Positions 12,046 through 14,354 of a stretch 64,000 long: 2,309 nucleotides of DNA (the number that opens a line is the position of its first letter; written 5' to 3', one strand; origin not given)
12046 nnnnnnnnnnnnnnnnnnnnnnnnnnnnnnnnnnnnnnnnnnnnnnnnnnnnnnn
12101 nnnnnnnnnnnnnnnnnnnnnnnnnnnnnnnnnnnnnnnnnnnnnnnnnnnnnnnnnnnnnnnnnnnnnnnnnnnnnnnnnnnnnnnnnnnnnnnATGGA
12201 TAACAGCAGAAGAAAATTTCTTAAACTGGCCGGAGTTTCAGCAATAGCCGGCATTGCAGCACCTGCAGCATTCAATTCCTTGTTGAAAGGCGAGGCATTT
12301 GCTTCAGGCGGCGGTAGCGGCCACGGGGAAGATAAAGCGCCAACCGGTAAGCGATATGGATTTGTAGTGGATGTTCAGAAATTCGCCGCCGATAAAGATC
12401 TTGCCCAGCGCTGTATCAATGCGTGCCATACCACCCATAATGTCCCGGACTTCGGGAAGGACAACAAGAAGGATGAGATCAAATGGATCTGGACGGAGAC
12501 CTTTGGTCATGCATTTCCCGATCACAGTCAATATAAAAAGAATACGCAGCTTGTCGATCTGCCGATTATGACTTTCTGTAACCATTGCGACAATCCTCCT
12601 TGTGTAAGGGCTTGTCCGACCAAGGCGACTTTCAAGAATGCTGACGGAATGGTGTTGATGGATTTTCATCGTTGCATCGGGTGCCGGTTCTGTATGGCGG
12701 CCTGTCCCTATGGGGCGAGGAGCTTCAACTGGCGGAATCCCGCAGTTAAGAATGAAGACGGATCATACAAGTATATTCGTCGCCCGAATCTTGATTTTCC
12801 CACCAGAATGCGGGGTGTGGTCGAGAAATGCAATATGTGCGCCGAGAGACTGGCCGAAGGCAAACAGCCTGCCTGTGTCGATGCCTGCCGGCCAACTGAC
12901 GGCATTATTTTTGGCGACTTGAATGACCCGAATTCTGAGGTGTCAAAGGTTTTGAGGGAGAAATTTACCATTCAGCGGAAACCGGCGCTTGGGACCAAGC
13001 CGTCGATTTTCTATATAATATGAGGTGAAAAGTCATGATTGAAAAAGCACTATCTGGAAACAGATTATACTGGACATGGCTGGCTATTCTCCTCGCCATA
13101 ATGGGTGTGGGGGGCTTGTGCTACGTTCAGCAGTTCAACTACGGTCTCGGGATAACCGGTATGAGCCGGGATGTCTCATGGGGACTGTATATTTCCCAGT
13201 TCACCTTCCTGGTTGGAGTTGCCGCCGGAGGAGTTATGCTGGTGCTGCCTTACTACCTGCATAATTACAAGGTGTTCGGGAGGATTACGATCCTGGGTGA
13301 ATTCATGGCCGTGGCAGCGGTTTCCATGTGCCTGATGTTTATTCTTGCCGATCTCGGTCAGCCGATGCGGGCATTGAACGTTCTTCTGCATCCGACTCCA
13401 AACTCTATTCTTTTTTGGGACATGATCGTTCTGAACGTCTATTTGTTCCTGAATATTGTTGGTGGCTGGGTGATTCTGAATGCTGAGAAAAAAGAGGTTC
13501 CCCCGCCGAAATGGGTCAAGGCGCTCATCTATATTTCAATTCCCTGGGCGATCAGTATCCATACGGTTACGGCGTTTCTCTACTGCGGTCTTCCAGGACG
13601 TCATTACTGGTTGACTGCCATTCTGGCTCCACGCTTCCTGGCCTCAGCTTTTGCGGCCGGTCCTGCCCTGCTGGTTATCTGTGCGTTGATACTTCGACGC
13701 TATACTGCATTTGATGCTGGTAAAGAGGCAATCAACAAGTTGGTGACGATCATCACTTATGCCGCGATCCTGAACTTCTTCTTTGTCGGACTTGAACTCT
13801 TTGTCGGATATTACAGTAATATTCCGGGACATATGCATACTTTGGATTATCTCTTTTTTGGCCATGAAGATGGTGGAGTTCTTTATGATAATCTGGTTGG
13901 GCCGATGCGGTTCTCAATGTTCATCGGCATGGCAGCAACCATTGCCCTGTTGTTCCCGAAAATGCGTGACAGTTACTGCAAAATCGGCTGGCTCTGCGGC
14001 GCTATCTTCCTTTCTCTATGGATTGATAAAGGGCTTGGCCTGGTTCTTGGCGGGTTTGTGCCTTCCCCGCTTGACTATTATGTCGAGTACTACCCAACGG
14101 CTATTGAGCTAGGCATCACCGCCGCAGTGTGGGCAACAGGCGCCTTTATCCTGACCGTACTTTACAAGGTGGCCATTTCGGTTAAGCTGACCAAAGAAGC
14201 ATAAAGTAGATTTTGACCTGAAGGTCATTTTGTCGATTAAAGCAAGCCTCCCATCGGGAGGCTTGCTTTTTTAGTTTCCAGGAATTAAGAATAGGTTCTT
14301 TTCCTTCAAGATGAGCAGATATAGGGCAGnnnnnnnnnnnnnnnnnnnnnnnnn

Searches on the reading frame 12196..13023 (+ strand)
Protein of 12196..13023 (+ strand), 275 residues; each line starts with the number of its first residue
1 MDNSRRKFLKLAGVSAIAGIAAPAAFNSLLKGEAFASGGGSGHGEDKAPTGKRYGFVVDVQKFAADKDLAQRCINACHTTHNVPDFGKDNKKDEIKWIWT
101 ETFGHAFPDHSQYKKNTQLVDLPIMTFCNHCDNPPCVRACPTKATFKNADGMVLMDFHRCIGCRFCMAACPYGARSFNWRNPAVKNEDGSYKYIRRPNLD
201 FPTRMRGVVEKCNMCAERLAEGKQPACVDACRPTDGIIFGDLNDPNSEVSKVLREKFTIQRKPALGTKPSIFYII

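Call 13: search_protein_families(library=pfam, proteins=[window:12196-13023:+], max_evalue=0.00001)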
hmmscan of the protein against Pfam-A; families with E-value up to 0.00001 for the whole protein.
window:12196-13023:+ (275 aa): 5 families
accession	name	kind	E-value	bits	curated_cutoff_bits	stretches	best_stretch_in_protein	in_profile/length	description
PF13247.11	Fer4_11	-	1.3e-18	67.4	26.2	2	127-185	9-69/100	4Fe-4S dicluster domain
PF12838.12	Fer4_7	-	2.3e-09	38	27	0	159-231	1-48/52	4Fe-4S dicluster domain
PF13187.11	Fer4_9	-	2e-08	34.6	27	0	159-232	1-48/52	4Fe-4S dicluster domain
PF13237.11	Fer4_10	-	7.5e-08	32.6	25.5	0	154-231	3-52/53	4Fe-4S dicluster domain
PF00037.32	Fer4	-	3.2e-06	27.1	21.1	1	156-175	4-23/24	4Fe-4S binding domain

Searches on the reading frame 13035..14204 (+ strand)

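Call 13: search_protein_families(library=pfam, proteins=[window:13035-14204:+], max_evalue=0.00001)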
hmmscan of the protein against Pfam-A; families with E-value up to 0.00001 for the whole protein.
window:13035-14204:+ (389 aa): 1 family
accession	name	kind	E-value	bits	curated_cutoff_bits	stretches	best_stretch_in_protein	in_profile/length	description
PF03916.19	NrfD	-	4.9e-37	128.7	25.8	1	41-260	3-240/313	Polysulphide reductase, NrfD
